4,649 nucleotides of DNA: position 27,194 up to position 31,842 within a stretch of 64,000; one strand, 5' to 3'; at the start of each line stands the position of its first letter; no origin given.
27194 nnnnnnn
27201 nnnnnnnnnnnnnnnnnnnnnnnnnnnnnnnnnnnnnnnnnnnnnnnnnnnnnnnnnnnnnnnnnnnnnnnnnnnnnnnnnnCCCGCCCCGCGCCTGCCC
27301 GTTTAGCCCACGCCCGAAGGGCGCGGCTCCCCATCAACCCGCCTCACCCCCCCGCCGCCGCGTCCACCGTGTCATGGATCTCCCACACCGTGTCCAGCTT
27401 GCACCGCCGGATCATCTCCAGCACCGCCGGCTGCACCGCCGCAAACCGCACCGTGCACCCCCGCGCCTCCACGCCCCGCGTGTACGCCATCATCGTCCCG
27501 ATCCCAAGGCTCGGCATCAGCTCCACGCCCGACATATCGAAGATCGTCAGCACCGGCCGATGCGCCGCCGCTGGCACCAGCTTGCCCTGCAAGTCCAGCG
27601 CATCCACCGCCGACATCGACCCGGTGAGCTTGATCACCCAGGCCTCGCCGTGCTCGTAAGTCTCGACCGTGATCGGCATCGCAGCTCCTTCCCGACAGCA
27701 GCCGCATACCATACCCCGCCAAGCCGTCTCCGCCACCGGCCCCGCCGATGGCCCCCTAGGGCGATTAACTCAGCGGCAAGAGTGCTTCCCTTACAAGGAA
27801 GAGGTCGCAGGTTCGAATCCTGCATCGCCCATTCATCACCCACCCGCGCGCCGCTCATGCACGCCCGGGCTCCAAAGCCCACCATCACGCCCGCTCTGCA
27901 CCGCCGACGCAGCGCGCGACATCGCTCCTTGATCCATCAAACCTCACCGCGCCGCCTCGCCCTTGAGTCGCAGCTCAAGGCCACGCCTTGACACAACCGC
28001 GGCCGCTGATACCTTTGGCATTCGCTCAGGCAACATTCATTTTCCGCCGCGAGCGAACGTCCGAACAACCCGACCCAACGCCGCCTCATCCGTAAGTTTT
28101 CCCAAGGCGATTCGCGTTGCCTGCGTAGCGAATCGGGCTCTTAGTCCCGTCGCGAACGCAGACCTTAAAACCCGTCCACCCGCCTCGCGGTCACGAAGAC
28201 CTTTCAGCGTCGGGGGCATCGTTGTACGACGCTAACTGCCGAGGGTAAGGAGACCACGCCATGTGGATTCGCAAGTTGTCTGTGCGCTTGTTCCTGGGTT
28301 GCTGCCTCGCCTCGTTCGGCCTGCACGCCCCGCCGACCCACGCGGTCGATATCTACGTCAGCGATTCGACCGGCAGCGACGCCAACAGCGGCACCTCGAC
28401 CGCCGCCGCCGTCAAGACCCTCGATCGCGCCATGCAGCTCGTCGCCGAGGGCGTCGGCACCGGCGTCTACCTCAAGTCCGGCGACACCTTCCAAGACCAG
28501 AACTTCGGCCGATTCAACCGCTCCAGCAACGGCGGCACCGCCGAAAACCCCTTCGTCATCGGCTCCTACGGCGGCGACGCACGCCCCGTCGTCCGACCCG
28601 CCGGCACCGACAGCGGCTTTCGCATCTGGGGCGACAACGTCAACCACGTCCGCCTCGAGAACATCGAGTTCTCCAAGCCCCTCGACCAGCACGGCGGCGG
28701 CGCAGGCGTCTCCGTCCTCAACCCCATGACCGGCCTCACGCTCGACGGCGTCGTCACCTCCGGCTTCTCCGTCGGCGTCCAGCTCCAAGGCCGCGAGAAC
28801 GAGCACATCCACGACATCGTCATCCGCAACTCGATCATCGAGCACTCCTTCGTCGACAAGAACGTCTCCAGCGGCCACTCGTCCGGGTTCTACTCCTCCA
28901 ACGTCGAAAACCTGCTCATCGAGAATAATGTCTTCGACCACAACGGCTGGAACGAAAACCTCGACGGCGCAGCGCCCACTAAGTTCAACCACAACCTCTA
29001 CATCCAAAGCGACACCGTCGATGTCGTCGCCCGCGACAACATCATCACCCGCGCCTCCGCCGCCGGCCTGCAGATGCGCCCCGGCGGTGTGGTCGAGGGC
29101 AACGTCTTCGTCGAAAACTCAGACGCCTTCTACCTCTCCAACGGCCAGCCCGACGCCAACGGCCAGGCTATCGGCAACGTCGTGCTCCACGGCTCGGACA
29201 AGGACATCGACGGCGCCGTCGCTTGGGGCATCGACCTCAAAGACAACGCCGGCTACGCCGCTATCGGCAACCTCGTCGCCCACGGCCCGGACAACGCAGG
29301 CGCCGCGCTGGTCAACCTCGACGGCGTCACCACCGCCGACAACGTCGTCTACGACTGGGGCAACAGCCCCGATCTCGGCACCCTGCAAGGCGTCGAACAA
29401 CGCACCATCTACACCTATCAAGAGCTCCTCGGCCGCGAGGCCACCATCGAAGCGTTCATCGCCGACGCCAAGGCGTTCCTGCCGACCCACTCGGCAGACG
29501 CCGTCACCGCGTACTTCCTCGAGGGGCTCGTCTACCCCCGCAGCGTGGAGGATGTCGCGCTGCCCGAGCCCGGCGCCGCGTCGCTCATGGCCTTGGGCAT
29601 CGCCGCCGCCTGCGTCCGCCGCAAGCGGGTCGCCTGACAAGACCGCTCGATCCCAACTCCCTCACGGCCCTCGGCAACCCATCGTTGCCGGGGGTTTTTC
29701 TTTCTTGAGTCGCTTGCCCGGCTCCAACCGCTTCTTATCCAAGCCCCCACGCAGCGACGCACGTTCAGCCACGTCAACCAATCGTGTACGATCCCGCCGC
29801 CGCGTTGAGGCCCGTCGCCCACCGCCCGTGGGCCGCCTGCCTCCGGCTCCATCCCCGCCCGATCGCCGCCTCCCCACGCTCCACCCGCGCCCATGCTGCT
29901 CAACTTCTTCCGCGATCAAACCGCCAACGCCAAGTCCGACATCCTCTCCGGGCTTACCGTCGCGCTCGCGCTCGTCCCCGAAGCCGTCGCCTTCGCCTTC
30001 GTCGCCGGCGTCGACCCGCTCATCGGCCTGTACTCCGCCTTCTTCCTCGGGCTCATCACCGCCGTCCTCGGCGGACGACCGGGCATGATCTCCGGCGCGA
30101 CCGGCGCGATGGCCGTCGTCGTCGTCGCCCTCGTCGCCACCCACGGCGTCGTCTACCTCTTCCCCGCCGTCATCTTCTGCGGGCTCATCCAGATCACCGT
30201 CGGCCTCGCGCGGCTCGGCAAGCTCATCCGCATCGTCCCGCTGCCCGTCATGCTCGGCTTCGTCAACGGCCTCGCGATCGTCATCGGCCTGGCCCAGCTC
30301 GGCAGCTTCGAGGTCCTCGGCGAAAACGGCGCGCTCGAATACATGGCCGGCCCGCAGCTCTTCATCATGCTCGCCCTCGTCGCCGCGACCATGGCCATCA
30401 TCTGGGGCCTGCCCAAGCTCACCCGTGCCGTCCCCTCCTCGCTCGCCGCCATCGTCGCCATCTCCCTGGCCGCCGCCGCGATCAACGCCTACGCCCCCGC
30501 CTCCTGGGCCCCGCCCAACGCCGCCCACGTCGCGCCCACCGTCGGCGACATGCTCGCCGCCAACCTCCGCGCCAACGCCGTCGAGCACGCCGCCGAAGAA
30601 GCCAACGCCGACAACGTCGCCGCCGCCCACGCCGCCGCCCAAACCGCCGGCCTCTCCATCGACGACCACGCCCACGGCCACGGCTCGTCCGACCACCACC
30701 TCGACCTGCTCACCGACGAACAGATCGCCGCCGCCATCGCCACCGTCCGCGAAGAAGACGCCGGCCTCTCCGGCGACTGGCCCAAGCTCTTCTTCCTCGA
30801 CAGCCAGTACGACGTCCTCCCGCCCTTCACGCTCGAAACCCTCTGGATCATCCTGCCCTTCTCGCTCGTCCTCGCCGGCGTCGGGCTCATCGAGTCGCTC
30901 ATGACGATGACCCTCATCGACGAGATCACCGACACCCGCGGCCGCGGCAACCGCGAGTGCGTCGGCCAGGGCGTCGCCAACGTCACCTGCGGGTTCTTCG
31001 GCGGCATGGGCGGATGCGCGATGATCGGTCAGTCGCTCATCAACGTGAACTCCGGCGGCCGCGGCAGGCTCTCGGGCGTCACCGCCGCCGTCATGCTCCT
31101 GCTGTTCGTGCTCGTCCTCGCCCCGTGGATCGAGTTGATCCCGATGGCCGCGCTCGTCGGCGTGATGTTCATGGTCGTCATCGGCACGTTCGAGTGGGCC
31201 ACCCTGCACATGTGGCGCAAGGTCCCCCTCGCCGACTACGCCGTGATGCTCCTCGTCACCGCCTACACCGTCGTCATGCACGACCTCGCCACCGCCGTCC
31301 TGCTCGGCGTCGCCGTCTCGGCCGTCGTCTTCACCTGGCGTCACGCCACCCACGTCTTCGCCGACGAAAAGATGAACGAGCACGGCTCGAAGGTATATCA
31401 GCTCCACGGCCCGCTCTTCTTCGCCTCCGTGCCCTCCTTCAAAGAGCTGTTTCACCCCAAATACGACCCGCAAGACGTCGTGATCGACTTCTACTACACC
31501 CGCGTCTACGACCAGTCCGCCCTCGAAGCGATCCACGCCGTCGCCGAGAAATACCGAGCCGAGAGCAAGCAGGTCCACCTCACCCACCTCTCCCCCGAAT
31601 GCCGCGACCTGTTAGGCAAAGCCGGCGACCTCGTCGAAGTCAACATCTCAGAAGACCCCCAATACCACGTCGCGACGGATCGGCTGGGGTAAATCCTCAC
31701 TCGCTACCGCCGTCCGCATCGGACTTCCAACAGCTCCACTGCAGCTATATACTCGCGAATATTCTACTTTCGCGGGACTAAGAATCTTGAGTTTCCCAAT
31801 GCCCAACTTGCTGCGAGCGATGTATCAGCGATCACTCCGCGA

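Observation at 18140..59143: Five copies of a long-palindrome element class built from ~8-nt periodic purine-rich units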

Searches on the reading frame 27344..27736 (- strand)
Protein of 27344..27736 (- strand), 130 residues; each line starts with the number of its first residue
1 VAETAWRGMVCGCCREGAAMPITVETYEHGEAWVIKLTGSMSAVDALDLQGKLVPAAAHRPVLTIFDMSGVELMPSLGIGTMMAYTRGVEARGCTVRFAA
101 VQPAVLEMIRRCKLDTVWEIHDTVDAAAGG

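Call 40: search_protein_families(library=pfam, proteins=[window:27344-27736:-], max_evalue=0.00001)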
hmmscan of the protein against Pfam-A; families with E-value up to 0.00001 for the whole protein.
window:27344-27736:- (130 aa): 2 families
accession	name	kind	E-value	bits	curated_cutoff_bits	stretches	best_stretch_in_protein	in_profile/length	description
PF01740.26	STAS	-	7.6e-12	45.4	22.6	1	24-127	2-106/106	STAS domain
PF13466.11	STAS_2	-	3.1e-09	37.3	29.2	1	35-114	1-79/80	STAS domain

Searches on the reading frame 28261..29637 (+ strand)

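Call 40: search_protein_families(library=pfam, proteins=[window:28261-29637:+], max_evalue=0.00001)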
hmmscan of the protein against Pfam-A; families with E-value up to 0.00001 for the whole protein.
window:28261-29637:+ (458 aa): 1 family
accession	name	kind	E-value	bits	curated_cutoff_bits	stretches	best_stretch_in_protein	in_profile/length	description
PF13229.12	Beta_helix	-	1.2e-06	28.7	25.9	1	122-297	5-149/158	Right handed beta helix region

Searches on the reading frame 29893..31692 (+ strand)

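Call 40: search_protein_families(library=pfam, proteins=[window:29893-31692:+], max_evalue=0.00001)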
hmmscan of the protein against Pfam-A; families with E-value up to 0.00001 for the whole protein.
window:29893-31692:+ (599 aa): 3 families
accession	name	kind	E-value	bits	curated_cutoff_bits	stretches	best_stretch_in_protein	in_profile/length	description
PF00916.26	Sulfate_transp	-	4.6e-49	167.6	23.2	2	309-453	233-378/380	Sulfate permease family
PF01740.26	STAS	-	1.5e-08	34.8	22.6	1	500-580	11-94/106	STAS domain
PF13466.11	STAS_2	-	3.8e-06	27.4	29.2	0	504-577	3-77/80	STAS domain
